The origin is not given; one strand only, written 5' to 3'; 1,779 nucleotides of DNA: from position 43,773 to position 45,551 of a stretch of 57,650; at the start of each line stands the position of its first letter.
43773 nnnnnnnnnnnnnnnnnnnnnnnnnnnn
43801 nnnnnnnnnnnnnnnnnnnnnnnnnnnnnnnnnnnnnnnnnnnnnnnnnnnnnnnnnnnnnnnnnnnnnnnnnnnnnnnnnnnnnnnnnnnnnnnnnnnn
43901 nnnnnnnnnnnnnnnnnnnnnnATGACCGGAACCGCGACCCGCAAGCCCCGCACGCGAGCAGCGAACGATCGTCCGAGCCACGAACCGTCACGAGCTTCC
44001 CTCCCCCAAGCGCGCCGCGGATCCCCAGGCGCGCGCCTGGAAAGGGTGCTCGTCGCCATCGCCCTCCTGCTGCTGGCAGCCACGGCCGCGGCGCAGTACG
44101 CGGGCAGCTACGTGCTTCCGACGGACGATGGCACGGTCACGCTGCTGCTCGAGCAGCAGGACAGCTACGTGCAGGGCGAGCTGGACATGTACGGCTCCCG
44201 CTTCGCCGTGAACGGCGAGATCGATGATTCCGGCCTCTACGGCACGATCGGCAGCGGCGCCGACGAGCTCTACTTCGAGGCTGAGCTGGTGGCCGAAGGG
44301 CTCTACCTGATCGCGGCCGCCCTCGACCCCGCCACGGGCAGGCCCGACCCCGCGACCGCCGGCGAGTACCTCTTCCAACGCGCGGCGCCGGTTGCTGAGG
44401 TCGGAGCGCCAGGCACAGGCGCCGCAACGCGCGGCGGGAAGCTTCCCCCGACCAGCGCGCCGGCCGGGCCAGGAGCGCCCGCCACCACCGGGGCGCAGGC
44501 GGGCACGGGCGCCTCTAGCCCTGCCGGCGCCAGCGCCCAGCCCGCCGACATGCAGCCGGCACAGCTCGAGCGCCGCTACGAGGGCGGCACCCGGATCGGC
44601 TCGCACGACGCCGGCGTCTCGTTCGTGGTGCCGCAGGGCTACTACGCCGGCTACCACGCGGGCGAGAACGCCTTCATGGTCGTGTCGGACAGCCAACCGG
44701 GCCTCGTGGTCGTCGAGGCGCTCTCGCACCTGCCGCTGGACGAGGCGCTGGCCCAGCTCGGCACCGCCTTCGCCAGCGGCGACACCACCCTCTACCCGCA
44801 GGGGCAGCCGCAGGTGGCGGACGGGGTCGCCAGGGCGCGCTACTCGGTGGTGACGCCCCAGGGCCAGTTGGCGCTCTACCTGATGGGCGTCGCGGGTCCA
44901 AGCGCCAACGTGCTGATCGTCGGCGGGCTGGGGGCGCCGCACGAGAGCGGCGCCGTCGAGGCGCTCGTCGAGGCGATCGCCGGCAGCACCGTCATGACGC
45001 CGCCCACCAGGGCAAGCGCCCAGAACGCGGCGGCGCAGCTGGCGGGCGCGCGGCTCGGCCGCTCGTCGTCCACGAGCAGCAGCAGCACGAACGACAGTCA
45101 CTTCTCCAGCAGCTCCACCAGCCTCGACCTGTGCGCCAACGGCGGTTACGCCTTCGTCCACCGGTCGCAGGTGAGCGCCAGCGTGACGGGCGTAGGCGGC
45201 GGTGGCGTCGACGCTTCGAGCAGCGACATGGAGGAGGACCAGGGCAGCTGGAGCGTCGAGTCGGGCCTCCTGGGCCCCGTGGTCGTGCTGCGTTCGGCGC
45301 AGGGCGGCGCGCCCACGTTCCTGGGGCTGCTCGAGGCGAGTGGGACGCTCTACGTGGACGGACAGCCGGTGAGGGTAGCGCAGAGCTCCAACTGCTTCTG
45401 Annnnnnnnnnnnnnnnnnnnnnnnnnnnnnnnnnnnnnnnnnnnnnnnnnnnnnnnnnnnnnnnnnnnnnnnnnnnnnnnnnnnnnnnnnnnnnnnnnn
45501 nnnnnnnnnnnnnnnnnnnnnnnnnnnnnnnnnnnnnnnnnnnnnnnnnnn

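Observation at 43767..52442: Same-strand cluster of secreted protein, Ig/PPC lipoprotein, AfsR-like STAND regulator, small protein and membrane M28 peptidase: candidate undescribed extracytoplasmic module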

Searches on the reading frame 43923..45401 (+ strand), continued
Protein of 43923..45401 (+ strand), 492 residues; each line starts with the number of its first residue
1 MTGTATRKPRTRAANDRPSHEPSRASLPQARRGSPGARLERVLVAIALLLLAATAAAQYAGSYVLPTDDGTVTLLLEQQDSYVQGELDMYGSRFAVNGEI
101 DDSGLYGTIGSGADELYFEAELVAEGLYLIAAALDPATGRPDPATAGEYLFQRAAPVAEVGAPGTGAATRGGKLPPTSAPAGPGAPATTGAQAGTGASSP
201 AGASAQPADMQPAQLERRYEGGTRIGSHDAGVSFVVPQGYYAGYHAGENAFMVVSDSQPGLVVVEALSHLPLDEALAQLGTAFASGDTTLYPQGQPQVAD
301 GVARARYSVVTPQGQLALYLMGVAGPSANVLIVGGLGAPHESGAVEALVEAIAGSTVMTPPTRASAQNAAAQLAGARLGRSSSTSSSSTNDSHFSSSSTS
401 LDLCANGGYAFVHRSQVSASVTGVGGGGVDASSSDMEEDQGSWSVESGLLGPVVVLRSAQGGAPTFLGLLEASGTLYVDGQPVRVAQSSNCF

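Call 77: list_cluster_members(proteins=[P0102, P0103, P0104, P0105, P0107, P0108, P0110, P0112, P0127, P0141])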
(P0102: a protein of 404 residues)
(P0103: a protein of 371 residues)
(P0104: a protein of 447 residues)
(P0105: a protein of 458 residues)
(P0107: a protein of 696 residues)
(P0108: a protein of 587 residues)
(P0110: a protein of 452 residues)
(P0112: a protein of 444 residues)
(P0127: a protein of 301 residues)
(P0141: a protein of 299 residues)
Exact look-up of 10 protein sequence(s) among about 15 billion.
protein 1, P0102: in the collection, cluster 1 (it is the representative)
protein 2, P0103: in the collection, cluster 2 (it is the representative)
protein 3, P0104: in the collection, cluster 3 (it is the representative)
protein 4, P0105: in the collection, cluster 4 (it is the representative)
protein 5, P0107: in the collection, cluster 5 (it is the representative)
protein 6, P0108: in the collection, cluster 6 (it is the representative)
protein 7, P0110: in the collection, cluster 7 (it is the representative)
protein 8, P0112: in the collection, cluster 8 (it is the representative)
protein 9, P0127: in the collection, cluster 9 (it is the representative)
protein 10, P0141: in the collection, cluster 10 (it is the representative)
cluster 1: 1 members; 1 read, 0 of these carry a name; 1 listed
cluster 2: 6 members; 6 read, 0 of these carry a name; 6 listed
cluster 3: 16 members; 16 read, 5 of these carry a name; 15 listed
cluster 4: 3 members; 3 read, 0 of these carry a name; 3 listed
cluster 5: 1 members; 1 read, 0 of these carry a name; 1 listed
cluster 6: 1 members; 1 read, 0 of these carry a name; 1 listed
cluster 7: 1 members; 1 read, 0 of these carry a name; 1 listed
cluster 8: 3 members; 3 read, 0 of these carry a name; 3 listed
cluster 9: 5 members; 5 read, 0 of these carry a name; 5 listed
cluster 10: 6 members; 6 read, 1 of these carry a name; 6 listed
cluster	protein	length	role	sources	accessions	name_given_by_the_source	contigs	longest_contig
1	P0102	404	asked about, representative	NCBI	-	-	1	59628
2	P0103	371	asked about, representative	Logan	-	-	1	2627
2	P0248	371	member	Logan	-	-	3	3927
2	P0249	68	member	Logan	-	-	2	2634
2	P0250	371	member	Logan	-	-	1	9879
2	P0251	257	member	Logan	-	-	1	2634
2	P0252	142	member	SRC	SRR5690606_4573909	-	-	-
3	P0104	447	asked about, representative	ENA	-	-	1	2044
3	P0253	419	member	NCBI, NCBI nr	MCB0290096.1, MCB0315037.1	MAG: hypothetical protein KDH97_07545 [Calditrichaeota bacterium] | hypothetical protein [Calditrichota bacterium]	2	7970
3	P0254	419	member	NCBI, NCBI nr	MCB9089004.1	MAG: hypothetical protein H6628_11905 [Calditrichae bacterium] | hypothetical protein [Calditrichia bacterium]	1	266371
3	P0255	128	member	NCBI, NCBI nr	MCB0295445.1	MAG: hypothetical protein KDG51_09450, partial [Calditrichaeota bacterium] | hypothetical protein [Calditrichota bacterium]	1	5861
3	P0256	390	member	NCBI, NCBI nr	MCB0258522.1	MAG: hypothetical protein KDE62_02180, partial [Calditrichaeota bacterium] | hypothetical protein [Calditrichota bacterium]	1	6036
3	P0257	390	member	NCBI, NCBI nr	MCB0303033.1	MAG: hypothetical protein KDI38_04590, partial [Calditrichaeota bacterium] | hypothetical protein [Calditrichota bacterium]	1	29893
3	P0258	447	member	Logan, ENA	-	-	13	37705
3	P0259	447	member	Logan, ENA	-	-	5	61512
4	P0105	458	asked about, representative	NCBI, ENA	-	-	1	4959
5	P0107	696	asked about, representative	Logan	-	-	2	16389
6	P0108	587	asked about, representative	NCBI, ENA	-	-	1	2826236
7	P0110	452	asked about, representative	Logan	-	-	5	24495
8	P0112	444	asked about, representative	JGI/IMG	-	-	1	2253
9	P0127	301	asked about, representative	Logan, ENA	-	-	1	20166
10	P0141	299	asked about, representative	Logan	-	-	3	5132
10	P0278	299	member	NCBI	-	-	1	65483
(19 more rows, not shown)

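Call 78: find_encoding_contigs(protein=P0254, flank=8000, max_places=2)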
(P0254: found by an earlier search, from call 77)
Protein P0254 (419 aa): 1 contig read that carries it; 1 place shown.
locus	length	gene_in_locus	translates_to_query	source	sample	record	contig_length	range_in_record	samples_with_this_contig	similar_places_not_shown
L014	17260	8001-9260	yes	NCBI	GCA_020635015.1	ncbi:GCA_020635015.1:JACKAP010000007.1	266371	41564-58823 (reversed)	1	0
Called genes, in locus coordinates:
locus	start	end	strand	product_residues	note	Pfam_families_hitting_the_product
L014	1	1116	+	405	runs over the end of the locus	PF00149:Metallophos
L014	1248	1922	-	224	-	PF01209:Ubie_methyltran, PF08003:Methyltransf_9 (weak), PF02353:CMAS (weak), PF13489:Methyltransf_23, PF13847:Methyltransf_31, PF08241:Methyltransf_11, PF08242:Methyltransf_12, PF13649:Methyltransf_25, +2 more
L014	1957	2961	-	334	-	PF01244:Peptidase_M19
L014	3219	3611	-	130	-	PF01741:MscL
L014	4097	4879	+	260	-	PF01370:Epimerase, PF04321:RmlD_sub_bind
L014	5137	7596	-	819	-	PF12704:MacB_PCD, PF02687:FtsX, PF12704:MacB_PCD, PF02687:FtsX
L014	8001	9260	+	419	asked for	-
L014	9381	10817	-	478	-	PF13401:AAA_22 (weak), PF25873:WHD_MalT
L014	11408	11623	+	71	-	-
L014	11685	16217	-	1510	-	PF00580:UvrD-helicase (faint), PF13086:AAA_11 (weak), PF13245:AAA_19 (weak), PF13604:AAA_30 (weak), PF20720:nSTAND3 (weak), PF13087:AAA_12, PF18741:MTES_1575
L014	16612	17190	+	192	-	PF04542:Sigma70_r2, PF08281:Sigma70_r4_2, PF00196:GerE (weak), PF04545:Sigma70_r4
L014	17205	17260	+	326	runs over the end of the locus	PF13490:zf-HC2 (weak), PF02985:HEAT (faint), PF13646:HEAT_2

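Call 79: find_encoding_contigs(protein=P0108, flank=8000, max_places=2)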
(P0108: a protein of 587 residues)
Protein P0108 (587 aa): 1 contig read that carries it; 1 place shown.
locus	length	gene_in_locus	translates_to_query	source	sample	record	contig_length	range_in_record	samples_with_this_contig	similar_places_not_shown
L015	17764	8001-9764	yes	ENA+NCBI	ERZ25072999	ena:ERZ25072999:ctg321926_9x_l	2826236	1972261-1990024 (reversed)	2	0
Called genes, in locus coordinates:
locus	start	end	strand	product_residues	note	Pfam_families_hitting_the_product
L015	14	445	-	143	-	-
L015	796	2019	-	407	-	PF12704:MacB_PCD, PF02687:FtsX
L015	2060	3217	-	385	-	PF00005:ABC_tran, PF13304:AAA_21 (faint), PF00571:CBS (faint)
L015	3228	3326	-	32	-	-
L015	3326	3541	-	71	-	-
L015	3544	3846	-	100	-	PF14076:DUF4258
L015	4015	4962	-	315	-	PF00528:BPD_transp_1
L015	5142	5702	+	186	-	PF00440:TetR_N, PF16295:TetR_C_10 (weak), PF22604:TetR_HI_0893_C (weak)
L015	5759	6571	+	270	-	PF00106:adh_short, PF01370:Epimerase, PF05368:NmrA (weak), PF08659:KR, PF13460:NAD_binding_10 (faint), PF13561:adh_short_C2, PF08643:DUF1776 (weak)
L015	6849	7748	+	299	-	PF00106:adh_short, PF08659:KR (weak), PF13561:adh_short_C2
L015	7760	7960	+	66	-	-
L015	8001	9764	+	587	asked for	-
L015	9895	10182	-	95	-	-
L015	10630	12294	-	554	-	PF07833:Cu_amine_oxidN1 (faint), PF01520:Amidase_3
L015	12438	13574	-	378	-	PF05201:GlutR_N, PF01488:Shikimate_DH, PF03807:F420_oxidored (weak)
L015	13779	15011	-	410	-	PF01966:HD (weak), PF13671:AAA_33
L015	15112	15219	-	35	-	-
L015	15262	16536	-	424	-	PF01053:Cys_Met_Meta_PP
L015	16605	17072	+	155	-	-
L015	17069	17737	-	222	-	-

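Call 80: find_encoding_contigs(protein=P0110, flank=8000, max_places=2)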
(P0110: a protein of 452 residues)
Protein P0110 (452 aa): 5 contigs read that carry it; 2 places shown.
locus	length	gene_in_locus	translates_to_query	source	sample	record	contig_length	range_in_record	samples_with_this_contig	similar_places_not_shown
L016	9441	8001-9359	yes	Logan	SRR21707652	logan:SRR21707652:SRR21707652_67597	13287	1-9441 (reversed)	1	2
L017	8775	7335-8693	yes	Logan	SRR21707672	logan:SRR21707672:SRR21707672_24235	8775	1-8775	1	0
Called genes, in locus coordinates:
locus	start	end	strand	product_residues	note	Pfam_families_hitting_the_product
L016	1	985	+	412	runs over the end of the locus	PF12704:MacB_PCD, PF02687:FtsX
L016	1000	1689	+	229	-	PF03193:RsgA_GTPase (weak), PF00005:ABC_tran, PF02463:SMC_N (weak), PF13304:AAA_21 (faint)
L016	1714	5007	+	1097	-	PF07494:Reg_prop (faint), PF08450:SGL (faint), PF23748:Beta-prop_LRRK2 (faint), PF07495:Y_Y_Y, PF07730:HisKA_3, PF02518:HATPase_c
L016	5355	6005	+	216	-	PF00072:Response_reg, PF00196:GerE, PF04545:Sigma70_r4 (weak), PF08281:Sigma70_r4_2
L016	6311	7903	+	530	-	PF13088:BNR_2, PF21471:Reelin_subrepeat-B (faint), PF24316:Tli3 (faint), PF15902:Sortilin-Vps10 (weak), PF18962:Por_Secre_tail (weak), PF13860:FlgD_ig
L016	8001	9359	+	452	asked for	-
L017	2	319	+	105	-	?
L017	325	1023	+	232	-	PF03193:RsgA_GTPase (weak), PF00005:ABC_tran, PF02463:SMC_N (weak), PF13304:AAA_21 (faint)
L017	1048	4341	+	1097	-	PF07494:Reg_prop (faint), PF08450:SGL (faint), PF23748:Beta-prop_LRRK2 (faint), PF07495:Y_Y_Y, PF07730:HisKA_3, PF02518:HATPase_c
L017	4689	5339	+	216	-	PF00072:Response_reg, PF00196:GerE, PF04545:Sigma70_r4 (weak), PF08281:Sigma70_r4_2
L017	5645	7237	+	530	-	PF13088:BNR_2, PF21471:Reelin_subrepeat-B (faint), PF24316:Tli3 (faint), PF15902:Sortilin-Vps10 (weak), PF18962:Por_Secre_tail (weak), PF13860:FlgD_ig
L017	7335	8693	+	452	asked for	-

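Call 81: find_encoding_contigs(protein=P0278, flank=8000, max_places=2)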
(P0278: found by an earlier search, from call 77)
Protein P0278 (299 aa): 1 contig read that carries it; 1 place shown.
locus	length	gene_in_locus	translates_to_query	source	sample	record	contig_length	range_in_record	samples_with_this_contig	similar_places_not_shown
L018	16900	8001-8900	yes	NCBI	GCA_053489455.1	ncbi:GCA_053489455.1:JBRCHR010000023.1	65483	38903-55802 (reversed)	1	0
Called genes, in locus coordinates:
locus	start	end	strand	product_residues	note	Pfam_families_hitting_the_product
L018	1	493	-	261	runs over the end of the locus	PF13191:AAA_16 (weak), PF00005:ABC_tran, PF13304:AAA_21 (weak)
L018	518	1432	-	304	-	PF02653:BPD_transp_2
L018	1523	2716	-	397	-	PF13433:Peripla_BP_5, PF13458:Peripla_BP_6, PF01094:ANF_receptor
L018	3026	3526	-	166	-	PF12867:DinB_2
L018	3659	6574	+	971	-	PF03704:BTAD, PF00515:TPR_1 (faint), PF07719:TPR_2 (faint), PF13374:TPR_10 (faint), PF00931:NB-ARC (weak), PF13401:AAA_22, PF17874:TPR_MalT (weak), PF13424:TPR_12, +2 more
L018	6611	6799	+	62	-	-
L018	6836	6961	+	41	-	-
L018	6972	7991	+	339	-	-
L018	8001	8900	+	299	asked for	-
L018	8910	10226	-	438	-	PF01523:PmbA_TldD_1st, PF19290:PmbA_TldD_2nd (weak), PF19289:PmbA_TldD_3rd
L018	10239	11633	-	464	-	PF01523:PmbA_TldD_1st, PF19290:PmbA_TldD_2nd, PF19289:PmbA_TldD_3rd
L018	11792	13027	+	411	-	PF01520:Amidase_3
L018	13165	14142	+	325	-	PF01699:Na_Ca_ex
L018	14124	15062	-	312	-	PF21694:DNA_pol3_delta_C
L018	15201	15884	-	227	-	-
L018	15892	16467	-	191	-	-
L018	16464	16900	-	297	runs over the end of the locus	PF24249:DUF7452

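Call 91: search_protein_families(library=pfam, proteins=[L018:3659-6574:+, L014:9381-10817:-, L018:6972-7991:+, L018:8001-8900:+], max_evalue=0.01)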
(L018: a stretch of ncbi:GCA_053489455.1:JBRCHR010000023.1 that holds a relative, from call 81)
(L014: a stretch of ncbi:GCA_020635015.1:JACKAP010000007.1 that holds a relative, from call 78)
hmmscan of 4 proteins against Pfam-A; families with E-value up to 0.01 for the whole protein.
L018:3659-6574:+ (971 aa): 17 families
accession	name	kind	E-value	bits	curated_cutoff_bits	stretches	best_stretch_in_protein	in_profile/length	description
PF13424.12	TPR_12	-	2.5e-31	108.2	30.1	5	699-768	6-77/77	Tetratricopeptide repeat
PF03704.23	BTAD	-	2.3e-12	47.9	22.1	1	97-228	14-146/146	Bacterial transcriptional activator domain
PF07719.23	TPR_2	-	3.5e-12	45.9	27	2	698-727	3-32/34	Tetratricopeptide repeat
PF13374.12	TPR_10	-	4.4e-11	42.8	27.5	2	735-769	1-35/42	Tetratricopeptide repeat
PF13401.12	AAA_22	-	2.8e-09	37.8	27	1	265-365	6-104/130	AAA domain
PF00515.34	TPR_1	-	6.2e-09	35.7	27.8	1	698-726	3-31/34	Tetratricopeptide repeat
PF17874.7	TPR_MalT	-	5.8e-08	32.8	45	2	668-847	13-192/336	MalT-like TPR region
PF13181.12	TPR_8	-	3.8e-07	30.2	25.7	0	699-722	4-27/34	Tetratricopeptide repeat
PF00931.28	NB-ARC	-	6e-07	29.4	23.5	1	264-472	18-224/248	NB-ARC domain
PF13191.12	AAA_16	-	1.1e-05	26.5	32.6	1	249-318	2-73/167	AAA ATPase domain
PF14559.12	TPR_19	-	0.00025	21.7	25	0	883-928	11-57/68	Tetratricopeptide repeat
PF05729.18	NACHT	-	0.00027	21.3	26.7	1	265-376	1-130/167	NACHT domain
PF10516.15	SHNi-TPR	-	0.00059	19.7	21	0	897-916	2-21/38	SHNi-TPR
PF23914.1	TPR_CcmH_CycH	-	0.0016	18.7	42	0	822-924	15-115/158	Cytochrome c-type biogenesis protein H TPR domain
PF13176.12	TPR_7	-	0.0027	18.1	27.9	0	748-772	11-35/36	Tetratricopeptide repeat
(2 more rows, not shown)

L014:9381-10817:- (478 aa): 3 families
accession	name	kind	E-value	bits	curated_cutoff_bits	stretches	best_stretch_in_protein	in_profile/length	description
PF13401.12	AAA_22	-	2.2e-06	28.4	27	1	47-163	4-105/130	AAA domain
PF13191.12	AAA_16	-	0.0012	19.8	32.6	1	45-174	22-166/167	AAA ATPase domain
PF25199.1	nSTAND_NTPase5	-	0.0017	18.6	34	1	38-73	28-66/145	Novel STAND NTPase 5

L018:6972-7991:+ (339 aa): 0 families

L018:8001-8900:+ (299 aa): 0 families

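Call 92: find_encoding_contigs(protein=P0127, flank=8000, max_places=2)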
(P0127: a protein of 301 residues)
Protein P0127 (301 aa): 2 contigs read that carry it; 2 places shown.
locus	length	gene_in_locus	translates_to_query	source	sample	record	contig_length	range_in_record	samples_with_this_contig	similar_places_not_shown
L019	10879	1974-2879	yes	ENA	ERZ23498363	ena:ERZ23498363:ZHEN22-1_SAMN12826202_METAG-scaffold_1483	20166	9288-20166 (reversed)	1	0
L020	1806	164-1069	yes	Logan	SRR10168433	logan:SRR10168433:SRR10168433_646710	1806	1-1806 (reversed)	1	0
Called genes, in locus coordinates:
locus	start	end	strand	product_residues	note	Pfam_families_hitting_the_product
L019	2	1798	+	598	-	?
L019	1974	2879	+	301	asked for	-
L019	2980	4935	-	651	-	PF07555:NAGidase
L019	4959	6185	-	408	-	PF07690:MFS_1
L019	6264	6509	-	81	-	-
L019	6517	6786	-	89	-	PF12838:Fer4_7 (faint), PF13237:Fer4_10 (faint), PF14697:Fer4_21 (faint), PF25160:LdpA_Fe-S-bd (weak), PF13484:Fer4_16 (faint), PF00037:Fer4 (weak), PF13183:Fer4_8 (weak)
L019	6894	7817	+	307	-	PF01497:Peripla_BP_2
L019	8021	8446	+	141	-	PF06491:Disulph_isomer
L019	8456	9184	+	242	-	PF03009:GDPD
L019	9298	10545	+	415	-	-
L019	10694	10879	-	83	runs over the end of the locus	-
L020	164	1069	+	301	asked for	-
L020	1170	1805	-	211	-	?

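Call 93: find_encoding_contigs(protein=P0107, flank=8000, max_places=2)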
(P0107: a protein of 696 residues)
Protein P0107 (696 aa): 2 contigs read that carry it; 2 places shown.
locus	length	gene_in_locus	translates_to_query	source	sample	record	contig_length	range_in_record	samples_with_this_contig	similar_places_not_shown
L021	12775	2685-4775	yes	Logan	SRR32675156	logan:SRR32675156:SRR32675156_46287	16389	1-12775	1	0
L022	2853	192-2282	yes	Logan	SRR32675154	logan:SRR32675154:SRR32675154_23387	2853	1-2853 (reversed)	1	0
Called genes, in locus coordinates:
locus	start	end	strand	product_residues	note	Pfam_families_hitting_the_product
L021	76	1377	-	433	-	PF00795:CN_hydrolase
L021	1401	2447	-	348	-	PF01408:GFO_IDH_MocA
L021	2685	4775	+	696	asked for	-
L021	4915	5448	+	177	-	PF14512:TM1586_NiRdase (faint), PF00881:Nitroreductase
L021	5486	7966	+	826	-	PF22842:Pel9A-like_beta_helix (weak), PF05048:NosD, PF13229:Beta_helix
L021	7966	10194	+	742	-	PF12708:Pect-lyase_RHGA_epim, PF13229:Beta_helix (weak), PF12708:Pect-lyase_RHGA_epim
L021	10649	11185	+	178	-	PF02381:MraZ (faint)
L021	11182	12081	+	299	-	PF01795:Methyltransf_5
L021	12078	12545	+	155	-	-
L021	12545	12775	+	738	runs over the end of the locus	PF03717:PBP_dimer, PF00905:Transpeptidase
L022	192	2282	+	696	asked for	-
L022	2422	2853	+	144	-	?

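Call 94: search_protein_families(library=pfam, proteins=[L019:2-1798:+], max_evalue=0.001)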
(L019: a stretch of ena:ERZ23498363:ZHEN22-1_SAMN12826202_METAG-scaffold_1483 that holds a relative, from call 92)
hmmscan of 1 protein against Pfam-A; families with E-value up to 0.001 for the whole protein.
L019:2-1798:+ (598 aa): 1 family
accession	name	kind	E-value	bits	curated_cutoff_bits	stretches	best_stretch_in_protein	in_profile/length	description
PF19313.5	DUF5916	-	4.4e-63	214.3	22.6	1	2-596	39-563/572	Domain of unknown function (DUF5916)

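Call 101: search_protein_families(library=padloc, proteins=[window:43923-45401:+], max_evalue=0.001)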
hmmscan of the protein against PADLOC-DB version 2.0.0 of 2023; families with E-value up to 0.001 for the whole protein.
window:43923-45401:+ (492 aa): 0 families

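Call 109: search_dna_similar(query=window:43923-45401:+, collection=plasmids, mode=protein, max_evalue=0.001, max_rows=15)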
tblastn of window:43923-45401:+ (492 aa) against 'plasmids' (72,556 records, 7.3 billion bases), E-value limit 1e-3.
No match.

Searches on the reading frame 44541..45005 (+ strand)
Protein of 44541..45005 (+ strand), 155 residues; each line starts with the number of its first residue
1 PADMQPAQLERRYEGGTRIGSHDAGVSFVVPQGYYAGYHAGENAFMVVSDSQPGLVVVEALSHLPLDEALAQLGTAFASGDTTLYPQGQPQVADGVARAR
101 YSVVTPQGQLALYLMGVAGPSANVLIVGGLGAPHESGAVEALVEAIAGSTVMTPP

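Call 62: search_protein_families(library=pfam, proteins=[window:44541-45005:+], max_evalue=10)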
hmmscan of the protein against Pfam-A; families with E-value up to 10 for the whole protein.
seq(155 aa): 1 family
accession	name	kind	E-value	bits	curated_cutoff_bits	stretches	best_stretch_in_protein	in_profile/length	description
PF21306.2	TetR_C_40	-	0.13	13.2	27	1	56-116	13-71/117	Tetracyclin repressor-like, C-terminal domain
